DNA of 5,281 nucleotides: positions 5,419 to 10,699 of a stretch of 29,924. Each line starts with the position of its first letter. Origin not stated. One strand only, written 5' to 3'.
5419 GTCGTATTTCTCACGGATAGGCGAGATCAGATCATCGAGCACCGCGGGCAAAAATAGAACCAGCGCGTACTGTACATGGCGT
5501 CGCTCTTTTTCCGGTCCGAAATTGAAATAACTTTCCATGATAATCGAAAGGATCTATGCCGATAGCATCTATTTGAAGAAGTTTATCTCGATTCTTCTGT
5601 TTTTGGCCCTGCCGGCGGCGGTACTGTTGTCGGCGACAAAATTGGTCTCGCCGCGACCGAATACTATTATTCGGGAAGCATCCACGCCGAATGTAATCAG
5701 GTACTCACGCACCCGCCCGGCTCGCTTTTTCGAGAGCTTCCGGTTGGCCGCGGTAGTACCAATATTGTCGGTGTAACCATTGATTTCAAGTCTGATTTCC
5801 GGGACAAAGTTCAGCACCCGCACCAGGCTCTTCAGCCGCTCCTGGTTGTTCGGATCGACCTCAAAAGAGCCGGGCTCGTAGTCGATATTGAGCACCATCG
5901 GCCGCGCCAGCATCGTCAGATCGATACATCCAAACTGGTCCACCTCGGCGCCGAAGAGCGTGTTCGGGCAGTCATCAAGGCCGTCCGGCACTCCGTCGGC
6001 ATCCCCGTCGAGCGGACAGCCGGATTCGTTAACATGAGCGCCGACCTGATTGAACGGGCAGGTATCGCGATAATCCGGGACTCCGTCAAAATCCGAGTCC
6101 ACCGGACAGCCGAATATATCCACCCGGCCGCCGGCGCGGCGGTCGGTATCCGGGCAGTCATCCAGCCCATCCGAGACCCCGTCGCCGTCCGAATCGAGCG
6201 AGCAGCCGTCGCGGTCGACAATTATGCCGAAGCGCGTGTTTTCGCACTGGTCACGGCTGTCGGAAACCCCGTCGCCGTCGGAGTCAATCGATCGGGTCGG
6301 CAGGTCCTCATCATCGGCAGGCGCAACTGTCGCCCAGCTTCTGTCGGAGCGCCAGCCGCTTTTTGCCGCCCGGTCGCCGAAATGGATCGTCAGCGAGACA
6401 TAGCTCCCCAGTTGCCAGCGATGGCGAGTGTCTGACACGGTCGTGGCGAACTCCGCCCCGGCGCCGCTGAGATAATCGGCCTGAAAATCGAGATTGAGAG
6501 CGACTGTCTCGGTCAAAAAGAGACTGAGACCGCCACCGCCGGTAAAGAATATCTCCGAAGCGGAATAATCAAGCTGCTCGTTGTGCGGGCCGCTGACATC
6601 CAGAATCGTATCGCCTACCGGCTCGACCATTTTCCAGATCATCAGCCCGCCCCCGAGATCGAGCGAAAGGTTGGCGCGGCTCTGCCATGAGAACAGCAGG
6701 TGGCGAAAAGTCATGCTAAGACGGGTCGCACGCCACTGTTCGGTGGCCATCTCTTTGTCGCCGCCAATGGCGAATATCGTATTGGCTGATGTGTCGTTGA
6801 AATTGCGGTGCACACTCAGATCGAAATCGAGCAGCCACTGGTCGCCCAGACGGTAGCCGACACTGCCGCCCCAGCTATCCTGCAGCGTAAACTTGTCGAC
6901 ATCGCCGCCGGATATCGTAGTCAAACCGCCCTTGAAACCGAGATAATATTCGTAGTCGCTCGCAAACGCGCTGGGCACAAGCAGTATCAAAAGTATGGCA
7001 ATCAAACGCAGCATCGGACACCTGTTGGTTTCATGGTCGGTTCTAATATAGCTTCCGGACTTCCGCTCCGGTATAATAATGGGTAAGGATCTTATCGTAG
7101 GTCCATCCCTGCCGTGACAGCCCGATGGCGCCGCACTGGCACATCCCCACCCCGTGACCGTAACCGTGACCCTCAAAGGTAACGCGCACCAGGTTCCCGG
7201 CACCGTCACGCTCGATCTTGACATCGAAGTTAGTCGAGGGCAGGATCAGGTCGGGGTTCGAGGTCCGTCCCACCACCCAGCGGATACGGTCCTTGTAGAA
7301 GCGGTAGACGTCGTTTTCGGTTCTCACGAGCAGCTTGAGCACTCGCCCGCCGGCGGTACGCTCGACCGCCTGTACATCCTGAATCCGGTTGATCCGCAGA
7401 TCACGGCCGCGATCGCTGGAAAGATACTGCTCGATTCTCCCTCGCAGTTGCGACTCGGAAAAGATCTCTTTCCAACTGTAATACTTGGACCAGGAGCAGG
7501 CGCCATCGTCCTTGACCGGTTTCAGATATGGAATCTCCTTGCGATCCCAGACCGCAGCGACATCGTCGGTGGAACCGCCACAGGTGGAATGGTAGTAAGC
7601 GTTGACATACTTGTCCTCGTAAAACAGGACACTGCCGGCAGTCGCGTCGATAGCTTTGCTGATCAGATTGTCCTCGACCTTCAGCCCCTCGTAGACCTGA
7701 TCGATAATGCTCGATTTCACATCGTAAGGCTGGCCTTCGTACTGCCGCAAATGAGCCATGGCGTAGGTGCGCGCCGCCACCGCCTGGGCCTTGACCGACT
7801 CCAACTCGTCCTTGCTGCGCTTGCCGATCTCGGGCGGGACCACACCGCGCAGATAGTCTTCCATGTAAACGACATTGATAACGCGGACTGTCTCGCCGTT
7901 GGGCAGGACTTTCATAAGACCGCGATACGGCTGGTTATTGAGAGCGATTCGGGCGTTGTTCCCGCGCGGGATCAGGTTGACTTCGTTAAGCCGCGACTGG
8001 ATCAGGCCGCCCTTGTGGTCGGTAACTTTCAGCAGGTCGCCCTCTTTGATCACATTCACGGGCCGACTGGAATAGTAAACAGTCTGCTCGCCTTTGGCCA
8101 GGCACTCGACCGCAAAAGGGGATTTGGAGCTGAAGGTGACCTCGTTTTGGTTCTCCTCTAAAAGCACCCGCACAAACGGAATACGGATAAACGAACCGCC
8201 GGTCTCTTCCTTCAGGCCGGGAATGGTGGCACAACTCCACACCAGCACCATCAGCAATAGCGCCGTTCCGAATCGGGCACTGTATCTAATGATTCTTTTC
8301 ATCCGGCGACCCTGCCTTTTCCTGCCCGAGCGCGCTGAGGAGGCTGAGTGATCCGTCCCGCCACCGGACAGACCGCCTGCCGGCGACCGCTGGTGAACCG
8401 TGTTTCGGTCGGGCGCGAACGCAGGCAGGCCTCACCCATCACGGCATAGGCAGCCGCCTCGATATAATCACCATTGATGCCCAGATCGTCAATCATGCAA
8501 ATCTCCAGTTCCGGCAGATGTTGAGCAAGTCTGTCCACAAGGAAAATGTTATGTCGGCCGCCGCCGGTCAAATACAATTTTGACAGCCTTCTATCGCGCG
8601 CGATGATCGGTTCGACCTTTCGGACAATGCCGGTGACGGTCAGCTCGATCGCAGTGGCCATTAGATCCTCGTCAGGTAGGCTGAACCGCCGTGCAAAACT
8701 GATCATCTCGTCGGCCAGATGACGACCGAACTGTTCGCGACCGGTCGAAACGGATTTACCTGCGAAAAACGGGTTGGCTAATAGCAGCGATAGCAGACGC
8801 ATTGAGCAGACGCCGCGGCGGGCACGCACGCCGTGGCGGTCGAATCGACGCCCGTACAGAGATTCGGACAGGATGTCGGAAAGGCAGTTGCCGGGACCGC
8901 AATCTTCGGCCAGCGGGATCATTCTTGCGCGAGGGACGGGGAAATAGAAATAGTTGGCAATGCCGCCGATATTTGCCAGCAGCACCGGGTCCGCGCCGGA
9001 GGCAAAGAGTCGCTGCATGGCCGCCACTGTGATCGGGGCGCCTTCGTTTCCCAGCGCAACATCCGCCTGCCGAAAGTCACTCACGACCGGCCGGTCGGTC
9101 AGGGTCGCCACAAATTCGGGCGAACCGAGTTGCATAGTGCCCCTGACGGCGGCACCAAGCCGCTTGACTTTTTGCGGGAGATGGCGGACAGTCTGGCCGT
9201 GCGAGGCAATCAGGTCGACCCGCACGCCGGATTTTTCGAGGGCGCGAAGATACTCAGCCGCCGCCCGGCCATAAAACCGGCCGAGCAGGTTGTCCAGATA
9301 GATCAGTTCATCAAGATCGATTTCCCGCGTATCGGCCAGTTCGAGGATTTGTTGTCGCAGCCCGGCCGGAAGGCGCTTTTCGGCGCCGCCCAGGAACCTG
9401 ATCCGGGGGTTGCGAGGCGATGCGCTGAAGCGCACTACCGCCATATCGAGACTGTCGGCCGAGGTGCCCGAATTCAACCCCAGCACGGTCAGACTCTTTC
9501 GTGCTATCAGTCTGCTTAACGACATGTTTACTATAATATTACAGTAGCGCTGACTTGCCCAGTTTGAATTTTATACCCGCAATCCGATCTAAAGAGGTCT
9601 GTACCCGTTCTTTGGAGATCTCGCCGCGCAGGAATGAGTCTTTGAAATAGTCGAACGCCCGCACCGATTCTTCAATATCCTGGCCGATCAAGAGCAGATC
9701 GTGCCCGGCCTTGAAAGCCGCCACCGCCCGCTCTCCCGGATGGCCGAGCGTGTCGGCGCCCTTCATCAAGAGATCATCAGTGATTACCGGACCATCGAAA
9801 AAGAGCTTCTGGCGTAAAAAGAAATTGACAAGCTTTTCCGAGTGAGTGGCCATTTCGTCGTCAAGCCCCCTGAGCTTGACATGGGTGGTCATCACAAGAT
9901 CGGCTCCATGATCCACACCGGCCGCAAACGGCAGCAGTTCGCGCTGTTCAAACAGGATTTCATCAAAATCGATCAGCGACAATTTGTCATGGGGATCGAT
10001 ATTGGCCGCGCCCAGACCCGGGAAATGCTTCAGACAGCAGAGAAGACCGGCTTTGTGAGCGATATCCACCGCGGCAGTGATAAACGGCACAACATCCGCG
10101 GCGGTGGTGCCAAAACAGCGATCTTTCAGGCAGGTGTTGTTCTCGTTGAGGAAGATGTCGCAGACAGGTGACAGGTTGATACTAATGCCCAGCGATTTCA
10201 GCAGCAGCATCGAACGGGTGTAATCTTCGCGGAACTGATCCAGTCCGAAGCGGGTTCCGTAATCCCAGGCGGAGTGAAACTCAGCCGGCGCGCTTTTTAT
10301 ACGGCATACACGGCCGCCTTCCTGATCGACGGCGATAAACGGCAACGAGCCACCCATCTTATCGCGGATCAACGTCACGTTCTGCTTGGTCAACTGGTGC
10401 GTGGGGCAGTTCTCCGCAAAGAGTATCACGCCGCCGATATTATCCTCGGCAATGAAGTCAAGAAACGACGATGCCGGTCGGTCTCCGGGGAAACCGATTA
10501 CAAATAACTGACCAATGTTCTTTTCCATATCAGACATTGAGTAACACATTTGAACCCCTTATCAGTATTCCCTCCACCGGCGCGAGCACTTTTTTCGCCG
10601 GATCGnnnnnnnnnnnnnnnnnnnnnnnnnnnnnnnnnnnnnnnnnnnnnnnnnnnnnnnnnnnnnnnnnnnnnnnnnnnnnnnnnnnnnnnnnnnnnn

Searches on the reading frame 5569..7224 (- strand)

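Call 13: search_protein_families(library=pfam, proteins=[window:5569-7224:-], max_evalue=0.001)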
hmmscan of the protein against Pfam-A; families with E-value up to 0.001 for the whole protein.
window:5569-7224:- (551 aa): 4 families
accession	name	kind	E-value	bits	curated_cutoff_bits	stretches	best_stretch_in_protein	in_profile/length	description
PF00691.25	OmpA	-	6e-23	81.5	27.2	1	449-543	2-98/98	OmpA family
PF02412.23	TSP_3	-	5.5e-09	36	25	0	373-392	12-31/36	Thrombospondin type 3 repeat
PF13505.12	OMP_b-brl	-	1e-07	32.7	28.7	1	77-252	4-155/175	Outer membrane protein beta-barrel domain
PF05359.17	DUF748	-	8.7e-07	27.8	50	1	446-487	880-921/1037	Domain of Unknown Function (DUF748)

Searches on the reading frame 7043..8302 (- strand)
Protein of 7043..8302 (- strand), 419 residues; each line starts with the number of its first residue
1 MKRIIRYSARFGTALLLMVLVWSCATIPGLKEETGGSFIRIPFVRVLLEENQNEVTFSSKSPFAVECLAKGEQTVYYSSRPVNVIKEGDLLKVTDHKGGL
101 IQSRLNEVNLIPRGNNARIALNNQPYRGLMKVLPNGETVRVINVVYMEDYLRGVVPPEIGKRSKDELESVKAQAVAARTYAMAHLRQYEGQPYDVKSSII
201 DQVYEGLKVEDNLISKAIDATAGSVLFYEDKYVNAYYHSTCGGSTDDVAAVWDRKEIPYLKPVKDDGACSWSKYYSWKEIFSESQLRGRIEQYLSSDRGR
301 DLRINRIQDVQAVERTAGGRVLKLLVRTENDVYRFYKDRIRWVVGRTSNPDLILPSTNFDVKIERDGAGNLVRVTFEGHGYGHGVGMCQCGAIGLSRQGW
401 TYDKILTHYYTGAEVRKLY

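Call 13: search_protein_families(library=pfam, proteins=[window:7043-8302:-], max_evalue=0.001)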
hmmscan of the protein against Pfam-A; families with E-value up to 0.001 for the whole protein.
window:7043-8302:- (419 aa): 1 family
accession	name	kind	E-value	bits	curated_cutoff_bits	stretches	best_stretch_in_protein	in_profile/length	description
PF08486.15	SpoIID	-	8e-21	74.9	23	1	137-228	3-97/97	Stage II sporulation protein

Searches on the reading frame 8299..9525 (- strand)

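Call 13: search_protein_families(library=pfam, proteins=[window:8299-9525:-], max_evalue=0.001)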
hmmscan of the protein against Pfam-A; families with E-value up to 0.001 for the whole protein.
window:8299-9525:- (408 aa): 1 family
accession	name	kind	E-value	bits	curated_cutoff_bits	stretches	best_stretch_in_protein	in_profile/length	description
PF03702.20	AnmK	-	1.2e-70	238.9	24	1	14-385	3-359/367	Anhydro-N-acetylmuramic acid kinase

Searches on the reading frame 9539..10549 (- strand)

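Call 13: search_protein_families(library=pfam, proteins=[window:9539-10549:-], max_evalue=0.001)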
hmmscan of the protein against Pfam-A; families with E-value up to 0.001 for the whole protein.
window:9539-10549:- (336 aa): 1 family
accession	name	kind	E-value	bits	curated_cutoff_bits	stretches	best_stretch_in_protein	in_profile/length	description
PF00933.27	Glyco_hydro_3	-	1.1e-50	173.3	27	1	9-324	3-314/316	Glycosyl hydrolase family 3 N terminal domain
